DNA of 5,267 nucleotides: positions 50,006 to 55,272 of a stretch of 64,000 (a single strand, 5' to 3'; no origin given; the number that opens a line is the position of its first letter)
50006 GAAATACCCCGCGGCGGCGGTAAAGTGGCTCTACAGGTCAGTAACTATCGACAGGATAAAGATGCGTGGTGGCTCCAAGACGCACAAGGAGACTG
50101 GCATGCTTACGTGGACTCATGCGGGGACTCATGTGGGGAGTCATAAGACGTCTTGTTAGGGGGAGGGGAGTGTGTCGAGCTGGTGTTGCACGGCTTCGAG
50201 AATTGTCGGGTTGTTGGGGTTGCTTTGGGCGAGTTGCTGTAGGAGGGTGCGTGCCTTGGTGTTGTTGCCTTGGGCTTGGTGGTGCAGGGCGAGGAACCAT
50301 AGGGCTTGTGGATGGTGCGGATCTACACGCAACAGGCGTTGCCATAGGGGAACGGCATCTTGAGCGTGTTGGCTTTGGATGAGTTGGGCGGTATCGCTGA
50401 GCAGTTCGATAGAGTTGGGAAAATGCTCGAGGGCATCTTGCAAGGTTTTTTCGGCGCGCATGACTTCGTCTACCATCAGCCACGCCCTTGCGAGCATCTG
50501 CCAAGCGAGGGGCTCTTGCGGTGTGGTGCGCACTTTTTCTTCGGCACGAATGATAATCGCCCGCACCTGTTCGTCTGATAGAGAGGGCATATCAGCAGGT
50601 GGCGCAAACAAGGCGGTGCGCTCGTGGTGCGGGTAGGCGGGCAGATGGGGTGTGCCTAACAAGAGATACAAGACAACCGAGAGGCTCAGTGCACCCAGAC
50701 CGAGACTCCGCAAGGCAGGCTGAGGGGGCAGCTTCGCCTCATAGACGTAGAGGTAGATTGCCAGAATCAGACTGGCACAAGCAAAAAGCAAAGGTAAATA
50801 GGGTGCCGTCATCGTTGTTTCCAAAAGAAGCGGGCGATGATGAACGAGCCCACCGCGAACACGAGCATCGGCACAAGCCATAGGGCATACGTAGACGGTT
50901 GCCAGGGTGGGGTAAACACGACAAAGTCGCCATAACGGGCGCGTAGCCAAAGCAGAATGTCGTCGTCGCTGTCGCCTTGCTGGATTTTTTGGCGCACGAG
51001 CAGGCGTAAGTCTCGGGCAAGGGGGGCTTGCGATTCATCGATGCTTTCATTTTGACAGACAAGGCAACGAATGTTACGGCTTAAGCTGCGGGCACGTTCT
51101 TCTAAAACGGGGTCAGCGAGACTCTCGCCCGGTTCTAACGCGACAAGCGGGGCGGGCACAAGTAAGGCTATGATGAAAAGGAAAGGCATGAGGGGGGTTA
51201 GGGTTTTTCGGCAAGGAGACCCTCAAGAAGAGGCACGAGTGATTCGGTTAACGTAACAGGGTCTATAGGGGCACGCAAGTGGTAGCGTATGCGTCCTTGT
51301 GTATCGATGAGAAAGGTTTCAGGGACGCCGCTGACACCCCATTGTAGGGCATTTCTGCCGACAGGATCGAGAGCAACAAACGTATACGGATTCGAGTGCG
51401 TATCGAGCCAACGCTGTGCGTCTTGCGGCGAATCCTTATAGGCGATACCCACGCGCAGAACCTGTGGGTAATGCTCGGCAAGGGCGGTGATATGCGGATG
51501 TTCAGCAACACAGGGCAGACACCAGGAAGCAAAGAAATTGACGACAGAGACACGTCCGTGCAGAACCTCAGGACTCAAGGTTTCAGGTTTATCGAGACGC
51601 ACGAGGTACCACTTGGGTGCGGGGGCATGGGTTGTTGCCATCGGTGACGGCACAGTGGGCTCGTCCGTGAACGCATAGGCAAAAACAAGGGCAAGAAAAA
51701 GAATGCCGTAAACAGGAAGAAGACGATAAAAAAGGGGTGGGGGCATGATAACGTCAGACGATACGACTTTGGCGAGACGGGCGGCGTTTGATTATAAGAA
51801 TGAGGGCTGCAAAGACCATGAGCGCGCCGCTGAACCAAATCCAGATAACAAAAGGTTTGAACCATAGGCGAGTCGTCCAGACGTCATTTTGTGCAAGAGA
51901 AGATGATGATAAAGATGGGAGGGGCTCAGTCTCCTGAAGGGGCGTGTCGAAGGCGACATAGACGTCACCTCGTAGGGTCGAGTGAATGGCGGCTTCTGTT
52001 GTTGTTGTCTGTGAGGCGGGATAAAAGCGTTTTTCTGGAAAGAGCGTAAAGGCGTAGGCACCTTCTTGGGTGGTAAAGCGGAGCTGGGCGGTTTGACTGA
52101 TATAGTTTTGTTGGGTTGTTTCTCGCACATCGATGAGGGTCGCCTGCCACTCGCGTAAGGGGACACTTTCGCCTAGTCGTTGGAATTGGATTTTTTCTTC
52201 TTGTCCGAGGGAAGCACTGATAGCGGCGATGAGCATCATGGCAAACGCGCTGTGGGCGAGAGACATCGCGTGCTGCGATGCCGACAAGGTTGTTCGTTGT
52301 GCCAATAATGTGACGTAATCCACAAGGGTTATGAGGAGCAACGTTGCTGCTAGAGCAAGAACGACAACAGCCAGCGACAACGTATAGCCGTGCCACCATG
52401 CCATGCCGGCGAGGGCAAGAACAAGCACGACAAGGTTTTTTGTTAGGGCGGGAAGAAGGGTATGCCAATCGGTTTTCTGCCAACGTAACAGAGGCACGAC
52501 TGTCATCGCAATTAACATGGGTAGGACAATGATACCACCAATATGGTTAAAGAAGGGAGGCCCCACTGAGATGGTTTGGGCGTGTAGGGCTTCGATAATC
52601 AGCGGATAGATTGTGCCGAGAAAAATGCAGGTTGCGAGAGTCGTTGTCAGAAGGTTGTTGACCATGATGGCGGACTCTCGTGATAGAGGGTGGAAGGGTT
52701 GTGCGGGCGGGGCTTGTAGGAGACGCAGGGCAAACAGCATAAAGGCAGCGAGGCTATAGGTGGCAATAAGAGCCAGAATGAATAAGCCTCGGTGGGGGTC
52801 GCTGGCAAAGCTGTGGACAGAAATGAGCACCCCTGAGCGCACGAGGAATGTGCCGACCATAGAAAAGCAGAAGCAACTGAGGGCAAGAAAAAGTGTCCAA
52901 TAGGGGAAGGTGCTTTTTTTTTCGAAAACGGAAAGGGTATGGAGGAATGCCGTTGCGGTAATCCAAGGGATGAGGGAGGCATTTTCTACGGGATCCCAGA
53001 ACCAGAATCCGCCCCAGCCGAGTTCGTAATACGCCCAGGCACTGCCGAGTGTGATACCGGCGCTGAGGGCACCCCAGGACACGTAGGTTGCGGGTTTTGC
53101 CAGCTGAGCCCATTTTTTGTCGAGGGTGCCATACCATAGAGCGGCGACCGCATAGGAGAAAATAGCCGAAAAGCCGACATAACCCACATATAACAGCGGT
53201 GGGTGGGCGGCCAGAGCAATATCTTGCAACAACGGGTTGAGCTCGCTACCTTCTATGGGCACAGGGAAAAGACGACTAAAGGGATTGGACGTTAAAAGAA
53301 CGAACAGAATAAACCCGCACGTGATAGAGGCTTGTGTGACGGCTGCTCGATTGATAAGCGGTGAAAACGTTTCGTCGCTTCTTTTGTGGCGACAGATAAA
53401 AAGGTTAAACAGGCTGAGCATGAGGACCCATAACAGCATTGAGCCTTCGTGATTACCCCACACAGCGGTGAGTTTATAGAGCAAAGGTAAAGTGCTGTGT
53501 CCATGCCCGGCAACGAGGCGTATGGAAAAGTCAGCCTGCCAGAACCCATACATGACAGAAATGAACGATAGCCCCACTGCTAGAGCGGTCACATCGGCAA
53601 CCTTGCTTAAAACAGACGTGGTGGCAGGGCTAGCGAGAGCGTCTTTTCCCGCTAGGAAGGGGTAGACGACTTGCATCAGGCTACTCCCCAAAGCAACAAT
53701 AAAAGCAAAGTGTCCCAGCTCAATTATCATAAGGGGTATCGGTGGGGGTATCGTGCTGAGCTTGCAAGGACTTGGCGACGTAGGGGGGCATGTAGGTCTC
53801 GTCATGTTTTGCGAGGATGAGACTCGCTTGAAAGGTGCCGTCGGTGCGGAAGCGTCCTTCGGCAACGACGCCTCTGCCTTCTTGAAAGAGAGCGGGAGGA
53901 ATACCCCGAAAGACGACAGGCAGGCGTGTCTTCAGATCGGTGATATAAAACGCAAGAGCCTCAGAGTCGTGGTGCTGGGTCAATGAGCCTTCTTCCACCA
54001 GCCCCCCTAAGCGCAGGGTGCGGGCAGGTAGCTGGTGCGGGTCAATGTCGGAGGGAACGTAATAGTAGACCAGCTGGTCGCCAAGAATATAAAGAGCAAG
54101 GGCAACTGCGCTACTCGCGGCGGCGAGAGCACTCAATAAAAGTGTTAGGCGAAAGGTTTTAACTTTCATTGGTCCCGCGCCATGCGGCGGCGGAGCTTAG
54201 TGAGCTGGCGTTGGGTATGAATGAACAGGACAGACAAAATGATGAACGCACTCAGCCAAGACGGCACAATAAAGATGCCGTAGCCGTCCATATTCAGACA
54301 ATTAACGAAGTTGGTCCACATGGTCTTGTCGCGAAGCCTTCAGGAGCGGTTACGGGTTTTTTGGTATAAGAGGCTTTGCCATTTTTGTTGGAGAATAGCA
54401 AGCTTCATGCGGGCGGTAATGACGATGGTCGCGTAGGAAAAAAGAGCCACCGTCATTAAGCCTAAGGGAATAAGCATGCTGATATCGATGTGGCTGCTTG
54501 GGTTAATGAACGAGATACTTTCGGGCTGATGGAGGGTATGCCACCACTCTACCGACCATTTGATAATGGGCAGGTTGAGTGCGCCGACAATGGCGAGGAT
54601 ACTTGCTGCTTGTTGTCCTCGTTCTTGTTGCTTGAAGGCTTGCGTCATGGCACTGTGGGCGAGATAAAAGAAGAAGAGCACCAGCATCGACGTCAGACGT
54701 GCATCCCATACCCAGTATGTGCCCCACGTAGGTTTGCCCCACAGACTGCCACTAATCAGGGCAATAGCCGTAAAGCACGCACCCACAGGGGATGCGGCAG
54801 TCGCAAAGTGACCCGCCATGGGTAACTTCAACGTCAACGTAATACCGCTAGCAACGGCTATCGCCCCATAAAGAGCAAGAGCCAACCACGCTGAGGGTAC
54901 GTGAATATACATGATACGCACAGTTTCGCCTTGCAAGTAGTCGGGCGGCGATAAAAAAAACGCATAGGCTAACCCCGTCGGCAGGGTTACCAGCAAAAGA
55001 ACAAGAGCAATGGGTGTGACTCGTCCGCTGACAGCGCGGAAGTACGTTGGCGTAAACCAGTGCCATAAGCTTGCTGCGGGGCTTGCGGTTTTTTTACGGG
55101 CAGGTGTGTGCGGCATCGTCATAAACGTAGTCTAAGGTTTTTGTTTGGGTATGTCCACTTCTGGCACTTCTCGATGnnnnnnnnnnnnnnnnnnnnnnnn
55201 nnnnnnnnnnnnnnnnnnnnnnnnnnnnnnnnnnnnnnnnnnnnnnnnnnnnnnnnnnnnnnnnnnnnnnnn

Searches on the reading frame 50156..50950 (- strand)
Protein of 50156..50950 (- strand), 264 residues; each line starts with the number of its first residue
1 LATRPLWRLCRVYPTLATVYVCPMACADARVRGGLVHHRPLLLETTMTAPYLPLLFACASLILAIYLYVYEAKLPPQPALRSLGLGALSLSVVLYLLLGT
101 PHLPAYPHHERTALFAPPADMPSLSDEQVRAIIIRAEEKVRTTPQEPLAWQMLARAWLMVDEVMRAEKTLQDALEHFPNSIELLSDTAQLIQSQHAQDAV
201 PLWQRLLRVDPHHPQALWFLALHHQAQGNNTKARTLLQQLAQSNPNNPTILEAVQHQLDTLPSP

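Call 29: search_protein_families(library=pfam, max_evalue=0.00001, proteins=[window:50156-50950:-])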
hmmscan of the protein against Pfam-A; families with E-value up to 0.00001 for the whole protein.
window:50156-50950:- (264 aa): 5 families
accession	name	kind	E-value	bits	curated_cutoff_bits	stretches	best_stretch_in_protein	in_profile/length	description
PF14559.12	TPR_19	-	9.5e-13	48.7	25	1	190-251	1-62/68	Tetratricopeptide repeat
PF13428.12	TPR_14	-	6.2e-11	42.3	23.5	0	214-252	1-39/44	Tetratricopeptide repeat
PF13432.12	TPR_16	-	4.3e-10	40.3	32.7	1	192-248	9-65/65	Tetratricopeptide repeat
PF23914.1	TPR_CcmH_CycH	-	3.6e-09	37.1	42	1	123-247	26-154/158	Cytochrome c-type biogenesis protein H TPR domain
PF07719.23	TPR_2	-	6.1e-08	32.6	27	0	215-247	2-34/34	Tetratricopeptide repeat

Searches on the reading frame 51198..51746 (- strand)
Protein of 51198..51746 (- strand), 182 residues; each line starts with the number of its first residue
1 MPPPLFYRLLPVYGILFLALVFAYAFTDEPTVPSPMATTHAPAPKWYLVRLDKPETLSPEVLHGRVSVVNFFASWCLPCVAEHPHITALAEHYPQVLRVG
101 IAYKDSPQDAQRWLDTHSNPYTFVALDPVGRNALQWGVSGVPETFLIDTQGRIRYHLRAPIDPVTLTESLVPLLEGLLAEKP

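Call 29: search_protein_families(library=pfam, max_evalue=0.00001, proteins=[window:51198-51746:-])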
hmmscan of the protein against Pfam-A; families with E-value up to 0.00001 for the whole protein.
window:51198-51746:- (182 aa): 3 families
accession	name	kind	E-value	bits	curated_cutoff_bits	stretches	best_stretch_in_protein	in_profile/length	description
PF08534.16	Redoxin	-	2.1e-13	50.7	26.6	1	52-157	16-132/148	Redoxin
PF00578.27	AhpC-TSA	-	6.6e-12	45.9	26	1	43-155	5-123/124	AhpC/TSA family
PF00085.26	Thioredoxin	-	6.1e-06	26.6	23.5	0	60-99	13-54/103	Thioredoxin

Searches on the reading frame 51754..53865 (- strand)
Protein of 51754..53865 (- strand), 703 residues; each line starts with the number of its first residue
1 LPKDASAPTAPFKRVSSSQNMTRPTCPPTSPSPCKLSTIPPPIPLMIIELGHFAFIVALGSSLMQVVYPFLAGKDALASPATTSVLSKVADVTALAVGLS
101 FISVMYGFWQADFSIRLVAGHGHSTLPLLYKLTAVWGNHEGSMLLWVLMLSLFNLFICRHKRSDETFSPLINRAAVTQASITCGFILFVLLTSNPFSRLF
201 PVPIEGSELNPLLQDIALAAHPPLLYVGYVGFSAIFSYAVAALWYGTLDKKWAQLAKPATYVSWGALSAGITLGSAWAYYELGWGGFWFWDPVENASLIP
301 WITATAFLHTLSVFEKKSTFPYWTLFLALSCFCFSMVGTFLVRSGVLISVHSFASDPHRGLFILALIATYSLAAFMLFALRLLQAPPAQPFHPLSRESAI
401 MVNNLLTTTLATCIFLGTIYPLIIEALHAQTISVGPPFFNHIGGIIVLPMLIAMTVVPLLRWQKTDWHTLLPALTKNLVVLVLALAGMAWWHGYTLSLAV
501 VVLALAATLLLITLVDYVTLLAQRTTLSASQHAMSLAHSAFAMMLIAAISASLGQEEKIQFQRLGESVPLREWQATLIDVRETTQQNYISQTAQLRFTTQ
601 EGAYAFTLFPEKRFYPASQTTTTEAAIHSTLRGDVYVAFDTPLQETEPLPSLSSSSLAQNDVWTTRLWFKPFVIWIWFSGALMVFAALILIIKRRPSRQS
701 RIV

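Call 29: search_protein_families(library=pfam, max_evalue=0.00001, proteins=[window:51754-53865:-])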
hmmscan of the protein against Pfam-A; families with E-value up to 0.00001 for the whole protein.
window:51754-53865:- (703 aa): 2 families
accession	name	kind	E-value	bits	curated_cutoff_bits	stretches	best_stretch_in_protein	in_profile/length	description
PF16327.10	CcmF_C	-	1.4e-70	238.5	28.7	1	364-693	1-322/323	Cytochrome c-type biogenesis protein CcmF C-terminal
PF01578.25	Cytochrom_C_asm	-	2.9e-43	148.4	29.9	1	136-344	1-206/212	Cytochrome C assembly protein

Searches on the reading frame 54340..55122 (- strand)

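Call 29: search_protein_families(library=pfam, max_evalue=0.00001, proteins=[window:54340-55122:-])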
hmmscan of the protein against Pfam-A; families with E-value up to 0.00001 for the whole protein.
window:54340-55122:- (260 aa): 1 family
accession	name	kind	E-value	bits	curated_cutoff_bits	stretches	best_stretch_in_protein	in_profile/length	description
PF01578.25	Cytochrom_C_asm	-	6.7e-32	111.3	29.9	1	20-198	18-212/212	Cytochrome C assembly protein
